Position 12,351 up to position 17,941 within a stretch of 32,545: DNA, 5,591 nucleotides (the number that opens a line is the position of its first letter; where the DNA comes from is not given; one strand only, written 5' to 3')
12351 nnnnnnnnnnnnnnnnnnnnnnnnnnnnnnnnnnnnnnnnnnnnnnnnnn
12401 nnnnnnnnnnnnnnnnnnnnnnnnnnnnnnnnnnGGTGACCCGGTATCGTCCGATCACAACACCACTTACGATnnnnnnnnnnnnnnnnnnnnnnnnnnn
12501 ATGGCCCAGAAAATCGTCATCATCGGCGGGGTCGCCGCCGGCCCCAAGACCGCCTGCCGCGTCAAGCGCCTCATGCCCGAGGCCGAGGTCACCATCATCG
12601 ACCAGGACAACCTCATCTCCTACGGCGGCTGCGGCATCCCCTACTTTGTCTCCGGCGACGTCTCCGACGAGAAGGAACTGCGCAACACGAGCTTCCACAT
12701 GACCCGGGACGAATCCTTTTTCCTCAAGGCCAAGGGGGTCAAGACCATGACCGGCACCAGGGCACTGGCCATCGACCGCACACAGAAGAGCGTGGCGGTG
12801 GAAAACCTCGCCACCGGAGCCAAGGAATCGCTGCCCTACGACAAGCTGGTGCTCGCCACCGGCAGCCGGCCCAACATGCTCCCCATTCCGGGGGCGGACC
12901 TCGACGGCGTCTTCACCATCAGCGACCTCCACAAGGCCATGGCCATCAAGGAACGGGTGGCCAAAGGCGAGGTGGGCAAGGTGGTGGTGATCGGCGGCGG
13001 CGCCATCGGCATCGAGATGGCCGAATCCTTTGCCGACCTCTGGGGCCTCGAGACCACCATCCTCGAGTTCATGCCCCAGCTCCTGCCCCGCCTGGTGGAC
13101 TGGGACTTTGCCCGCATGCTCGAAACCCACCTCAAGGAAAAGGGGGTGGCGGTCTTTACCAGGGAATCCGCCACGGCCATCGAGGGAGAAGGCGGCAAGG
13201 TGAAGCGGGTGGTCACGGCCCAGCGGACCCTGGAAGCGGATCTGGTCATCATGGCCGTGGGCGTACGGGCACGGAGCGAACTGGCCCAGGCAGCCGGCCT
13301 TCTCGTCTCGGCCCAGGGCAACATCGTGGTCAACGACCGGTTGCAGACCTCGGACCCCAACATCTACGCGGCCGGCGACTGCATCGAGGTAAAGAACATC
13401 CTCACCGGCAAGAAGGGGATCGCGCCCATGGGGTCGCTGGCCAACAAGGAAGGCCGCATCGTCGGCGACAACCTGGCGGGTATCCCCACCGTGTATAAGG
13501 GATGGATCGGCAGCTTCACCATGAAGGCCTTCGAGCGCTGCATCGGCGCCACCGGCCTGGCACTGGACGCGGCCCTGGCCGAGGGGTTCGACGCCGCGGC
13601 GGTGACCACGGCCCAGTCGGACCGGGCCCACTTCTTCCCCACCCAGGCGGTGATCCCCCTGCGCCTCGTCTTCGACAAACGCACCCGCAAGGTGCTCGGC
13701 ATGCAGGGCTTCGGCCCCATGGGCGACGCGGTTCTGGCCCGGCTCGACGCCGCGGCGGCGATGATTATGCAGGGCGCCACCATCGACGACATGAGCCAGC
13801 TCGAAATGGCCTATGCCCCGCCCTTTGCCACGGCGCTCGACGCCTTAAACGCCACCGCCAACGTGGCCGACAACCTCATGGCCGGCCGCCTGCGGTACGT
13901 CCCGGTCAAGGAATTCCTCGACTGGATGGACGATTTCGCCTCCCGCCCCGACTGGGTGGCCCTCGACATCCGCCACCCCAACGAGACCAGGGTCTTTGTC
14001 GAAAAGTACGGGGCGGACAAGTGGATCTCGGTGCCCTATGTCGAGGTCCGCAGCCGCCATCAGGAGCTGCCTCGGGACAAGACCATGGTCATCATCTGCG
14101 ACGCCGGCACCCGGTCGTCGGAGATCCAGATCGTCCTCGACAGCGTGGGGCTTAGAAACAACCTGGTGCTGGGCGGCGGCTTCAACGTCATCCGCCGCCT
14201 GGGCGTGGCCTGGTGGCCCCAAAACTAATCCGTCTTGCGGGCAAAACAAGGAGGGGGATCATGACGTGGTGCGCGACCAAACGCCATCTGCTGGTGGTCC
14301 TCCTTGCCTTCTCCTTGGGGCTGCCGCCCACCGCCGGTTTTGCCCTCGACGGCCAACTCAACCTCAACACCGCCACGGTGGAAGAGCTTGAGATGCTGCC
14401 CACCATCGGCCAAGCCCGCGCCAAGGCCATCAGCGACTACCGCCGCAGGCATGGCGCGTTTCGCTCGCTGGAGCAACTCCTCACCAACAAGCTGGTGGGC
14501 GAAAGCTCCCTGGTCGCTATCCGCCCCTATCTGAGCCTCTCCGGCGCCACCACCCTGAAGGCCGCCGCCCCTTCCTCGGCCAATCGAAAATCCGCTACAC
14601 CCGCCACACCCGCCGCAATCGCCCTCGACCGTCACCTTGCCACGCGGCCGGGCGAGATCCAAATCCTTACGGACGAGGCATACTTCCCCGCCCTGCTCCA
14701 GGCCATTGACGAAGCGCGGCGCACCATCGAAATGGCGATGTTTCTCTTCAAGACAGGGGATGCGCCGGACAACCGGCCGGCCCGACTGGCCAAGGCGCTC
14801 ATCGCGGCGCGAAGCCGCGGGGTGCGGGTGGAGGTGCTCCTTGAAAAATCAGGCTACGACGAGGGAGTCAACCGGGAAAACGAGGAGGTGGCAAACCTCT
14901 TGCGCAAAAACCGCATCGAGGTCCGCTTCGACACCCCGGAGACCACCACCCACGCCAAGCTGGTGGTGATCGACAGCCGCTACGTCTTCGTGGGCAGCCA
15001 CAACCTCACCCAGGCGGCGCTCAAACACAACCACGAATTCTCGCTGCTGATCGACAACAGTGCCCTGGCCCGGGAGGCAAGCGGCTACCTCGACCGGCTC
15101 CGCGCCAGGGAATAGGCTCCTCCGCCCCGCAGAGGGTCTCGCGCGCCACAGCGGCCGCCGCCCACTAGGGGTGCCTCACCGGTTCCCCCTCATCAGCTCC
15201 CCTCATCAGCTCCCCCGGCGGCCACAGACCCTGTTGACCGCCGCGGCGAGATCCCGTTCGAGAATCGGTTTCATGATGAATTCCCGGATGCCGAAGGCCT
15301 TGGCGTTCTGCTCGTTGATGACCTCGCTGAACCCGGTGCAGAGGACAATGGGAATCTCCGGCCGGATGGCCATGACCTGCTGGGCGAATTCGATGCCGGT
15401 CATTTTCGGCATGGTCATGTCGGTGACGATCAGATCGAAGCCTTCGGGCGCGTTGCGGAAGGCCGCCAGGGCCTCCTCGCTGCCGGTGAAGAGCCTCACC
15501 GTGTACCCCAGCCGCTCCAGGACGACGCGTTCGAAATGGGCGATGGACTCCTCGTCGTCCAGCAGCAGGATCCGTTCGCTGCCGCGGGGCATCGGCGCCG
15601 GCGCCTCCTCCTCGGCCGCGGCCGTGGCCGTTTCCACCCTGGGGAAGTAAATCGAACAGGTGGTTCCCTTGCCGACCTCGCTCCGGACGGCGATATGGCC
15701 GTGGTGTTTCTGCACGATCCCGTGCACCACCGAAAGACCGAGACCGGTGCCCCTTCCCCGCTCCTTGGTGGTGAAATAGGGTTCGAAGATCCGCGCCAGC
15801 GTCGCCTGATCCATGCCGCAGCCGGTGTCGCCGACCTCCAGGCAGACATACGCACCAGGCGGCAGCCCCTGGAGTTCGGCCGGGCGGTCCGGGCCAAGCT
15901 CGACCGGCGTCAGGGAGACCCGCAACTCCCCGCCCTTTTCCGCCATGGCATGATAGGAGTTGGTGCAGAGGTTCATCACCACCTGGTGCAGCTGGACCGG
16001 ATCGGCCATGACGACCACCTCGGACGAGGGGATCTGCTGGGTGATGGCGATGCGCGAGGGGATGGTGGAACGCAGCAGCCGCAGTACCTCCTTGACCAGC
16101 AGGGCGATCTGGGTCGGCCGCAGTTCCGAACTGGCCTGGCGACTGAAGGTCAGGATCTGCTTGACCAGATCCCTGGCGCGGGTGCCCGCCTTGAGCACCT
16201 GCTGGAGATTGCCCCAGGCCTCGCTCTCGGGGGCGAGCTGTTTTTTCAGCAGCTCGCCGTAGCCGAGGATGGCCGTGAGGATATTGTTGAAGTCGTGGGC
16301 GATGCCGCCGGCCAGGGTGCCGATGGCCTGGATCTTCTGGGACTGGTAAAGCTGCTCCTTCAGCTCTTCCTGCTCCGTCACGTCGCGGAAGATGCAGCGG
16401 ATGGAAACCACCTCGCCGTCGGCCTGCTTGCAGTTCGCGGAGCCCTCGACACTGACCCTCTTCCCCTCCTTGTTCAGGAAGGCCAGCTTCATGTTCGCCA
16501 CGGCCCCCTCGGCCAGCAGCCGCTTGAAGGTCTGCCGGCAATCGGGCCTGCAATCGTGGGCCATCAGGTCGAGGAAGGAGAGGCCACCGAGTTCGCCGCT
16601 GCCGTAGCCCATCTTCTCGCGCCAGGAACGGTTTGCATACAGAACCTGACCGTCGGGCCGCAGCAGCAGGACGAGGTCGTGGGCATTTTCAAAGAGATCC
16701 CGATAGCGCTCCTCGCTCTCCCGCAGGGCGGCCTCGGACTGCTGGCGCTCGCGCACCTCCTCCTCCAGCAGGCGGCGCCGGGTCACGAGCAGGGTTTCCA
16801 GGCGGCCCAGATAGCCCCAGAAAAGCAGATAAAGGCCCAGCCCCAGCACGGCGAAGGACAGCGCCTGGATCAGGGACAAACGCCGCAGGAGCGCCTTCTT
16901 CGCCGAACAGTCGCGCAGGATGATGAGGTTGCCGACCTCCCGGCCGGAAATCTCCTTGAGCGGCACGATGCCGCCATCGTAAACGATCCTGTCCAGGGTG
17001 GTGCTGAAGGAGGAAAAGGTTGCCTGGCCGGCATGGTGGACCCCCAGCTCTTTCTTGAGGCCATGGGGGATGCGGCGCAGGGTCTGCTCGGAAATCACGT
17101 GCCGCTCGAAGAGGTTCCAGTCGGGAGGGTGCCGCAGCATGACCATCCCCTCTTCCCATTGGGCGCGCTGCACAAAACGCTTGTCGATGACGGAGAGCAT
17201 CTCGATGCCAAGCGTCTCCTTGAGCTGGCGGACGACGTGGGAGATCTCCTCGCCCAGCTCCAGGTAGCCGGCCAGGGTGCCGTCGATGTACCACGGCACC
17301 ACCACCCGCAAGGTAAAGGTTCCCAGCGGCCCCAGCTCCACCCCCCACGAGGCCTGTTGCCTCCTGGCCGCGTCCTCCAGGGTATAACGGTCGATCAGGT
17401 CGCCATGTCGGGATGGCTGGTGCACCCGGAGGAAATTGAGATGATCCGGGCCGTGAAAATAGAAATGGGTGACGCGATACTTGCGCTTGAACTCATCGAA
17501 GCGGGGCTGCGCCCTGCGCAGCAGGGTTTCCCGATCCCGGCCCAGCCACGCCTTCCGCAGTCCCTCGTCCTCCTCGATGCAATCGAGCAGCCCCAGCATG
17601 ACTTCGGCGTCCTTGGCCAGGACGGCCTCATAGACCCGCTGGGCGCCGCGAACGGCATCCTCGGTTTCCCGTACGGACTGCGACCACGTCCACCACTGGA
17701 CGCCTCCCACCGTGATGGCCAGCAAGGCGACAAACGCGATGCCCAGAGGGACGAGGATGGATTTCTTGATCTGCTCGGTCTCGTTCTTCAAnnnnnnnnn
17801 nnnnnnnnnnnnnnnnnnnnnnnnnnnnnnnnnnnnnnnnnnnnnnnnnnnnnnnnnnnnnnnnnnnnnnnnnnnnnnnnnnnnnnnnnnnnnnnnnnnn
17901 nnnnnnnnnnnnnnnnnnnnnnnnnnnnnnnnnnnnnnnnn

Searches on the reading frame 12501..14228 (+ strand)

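Call 9: search_protein_families(library=pfam, proteins=[window:12501-14228:+])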
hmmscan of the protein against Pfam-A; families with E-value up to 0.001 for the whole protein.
window:12501-14228:+ (575 aa): 6 families
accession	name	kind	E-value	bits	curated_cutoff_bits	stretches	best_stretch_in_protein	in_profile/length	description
PF07992.20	Pyr_redox_2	-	5.3e-66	223.4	26.1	1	4-295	2-277/291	Pyridine nucleotide-disulphide oxidoreductase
PF00070.33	Pyr_redox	-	2.9e-20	73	22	1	160-239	1-79/82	Pyridine nucleotide-disulphide oxidoreductase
PF01266.30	DAO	-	2.7e-10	40.8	27.9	1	202-283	150-236/353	FAD dependent oxidoreductase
PF02852.28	Pyr_redox_dim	-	9.6e-10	39.1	25.3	1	348-446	11-106/110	Pyridine nucleotide-disulphide oxidoreductase, dimerisation domain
PF03486.20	HI0933_like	-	4.3e-08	33.3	50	0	204-261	112-170/244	HI0933-like protein Rossmann domain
PF13738.12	Pyr_redox_3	-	5.1e-08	33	30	0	2-129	164-274/305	Pyridine nucleotide-disulphide oxidoreductase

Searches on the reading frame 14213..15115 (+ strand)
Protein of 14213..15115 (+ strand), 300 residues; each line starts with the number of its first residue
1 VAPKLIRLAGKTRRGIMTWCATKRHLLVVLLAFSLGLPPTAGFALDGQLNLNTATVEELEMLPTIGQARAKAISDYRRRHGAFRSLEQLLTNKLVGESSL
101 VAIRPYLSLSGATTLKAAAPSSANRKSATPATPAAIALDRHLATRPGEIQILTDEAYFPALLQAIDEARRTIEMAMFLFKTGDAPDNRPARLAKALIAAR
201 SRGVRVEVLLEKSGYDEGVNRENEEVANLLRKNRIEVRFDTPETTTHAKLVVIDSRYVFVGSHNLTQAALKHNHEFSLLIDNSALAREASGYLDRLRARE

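Call 9: search_protein_families(library=pfam, proteins=[window:14213-15115:+])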
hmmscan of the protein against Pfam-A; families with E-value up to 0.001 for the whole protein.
window:14213-15115:+ (300 aa): 4 families
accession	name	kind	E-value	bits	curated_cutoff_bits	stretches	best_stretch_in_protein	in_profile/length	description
PF13091.12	PLDc_2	-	5.7e-25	88.1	27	1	161-296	1-131/132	PLD-like domain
PF12836.13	HHH_3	-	3.7e-15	56.2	27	1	48-107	5-64/65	Helix-hairpin-helix motif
PF17941.7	PP_kinase_C_1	-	2.4e-07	30.9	25.7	1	171-296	36-161/167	Polyphosphate kinase C-terminal domain 1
PF00614.28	PLDc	-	2.5e-05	24.5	21.9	1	247-266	6-25/28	Phospholipase D Active site motif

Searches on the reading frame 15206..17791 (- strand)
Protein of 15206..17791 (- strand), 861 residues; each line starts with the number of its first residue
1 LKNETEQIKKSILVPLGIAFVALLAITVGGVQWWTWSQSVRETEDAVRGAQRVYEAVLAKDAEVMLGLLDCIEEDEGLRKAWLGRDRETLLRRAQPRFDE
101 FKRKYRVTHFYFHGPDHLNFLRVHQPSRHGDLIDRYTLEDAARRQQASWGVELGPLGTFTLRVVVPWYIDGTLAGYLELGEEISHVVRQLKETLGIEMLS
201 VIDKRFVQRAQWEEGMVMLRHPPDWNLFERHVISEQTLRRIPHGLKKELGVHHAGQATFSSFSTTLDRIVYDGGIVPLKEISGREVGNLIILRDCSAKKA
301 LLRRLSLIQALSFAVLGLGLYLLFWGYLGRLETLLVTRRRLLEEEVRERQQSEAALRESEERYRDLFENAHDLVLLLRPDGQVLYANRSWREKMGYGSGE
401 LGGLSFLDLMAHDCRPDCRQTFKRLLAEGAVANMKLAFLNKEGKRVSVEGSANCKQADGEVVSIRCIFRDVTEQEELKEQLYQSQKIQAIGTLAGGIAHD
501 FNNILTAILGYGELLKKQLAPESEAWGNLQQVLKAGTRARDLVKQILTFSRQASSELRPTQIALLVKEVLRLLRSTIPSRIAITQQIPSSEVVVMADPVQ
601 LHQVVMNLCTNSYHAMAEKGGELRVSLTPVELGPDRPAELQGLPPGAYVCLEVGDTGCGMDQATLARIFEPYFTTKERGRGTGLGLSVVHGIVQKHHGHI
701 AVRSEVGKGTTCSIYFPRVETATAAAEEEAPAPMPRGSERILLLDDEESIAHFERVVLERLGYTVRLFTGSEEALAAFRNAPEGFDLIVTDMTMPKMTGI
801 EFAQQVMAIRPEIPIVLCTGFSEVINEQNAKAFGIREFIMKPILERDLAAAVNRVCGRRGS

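Call 9: search_protein_families(library=pfam, proteins=[window:15206-17791:-])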
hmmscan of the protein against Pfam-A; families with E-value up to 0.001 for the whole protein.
window:15206-17791:- (861 aa): 9 families
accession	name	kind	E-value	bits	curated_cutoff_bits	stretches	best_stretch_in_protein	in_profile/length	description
PF02518.31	HATPase_c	-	3.4e-24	85.9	26.4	1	597-718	2-109/111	Histidine kinase-, DNA gyrase B-, and HSP90-like ATPase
PF00072.30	Response_reg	-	2.5e-20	73.1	30.2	1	741-852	1-110/111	Response regulator receiver domain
PF14827.12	dCache_3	-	3.9e-16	59.8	25.7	1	55-204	16-165/239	Double sensory domain of two-component sensor kinase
PF08448.16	PAS_4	-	8e-13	49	23.1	1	367-475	1-109/110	PAS fold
PF13426.13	PAS_9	-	8.2e-13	49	27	1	374-473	4-103/103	PAS domain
PF00512.31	HisKA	-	3.4e-09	37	26.9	1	491-552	3-63/66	His Kinase A (phospho-acceptor) domain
PF00989.32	PAS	-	1.1e-08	35.5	22.6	1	361-471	1-113/113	PAS fold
PF13188.13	PAS_8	-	6.4e-07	29.5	21.8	1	361-422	1-61/65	PAS domain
PF08447.18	PAS_3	-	7.3e-07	29.8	25.6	1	384-467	2-88/89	PAS fold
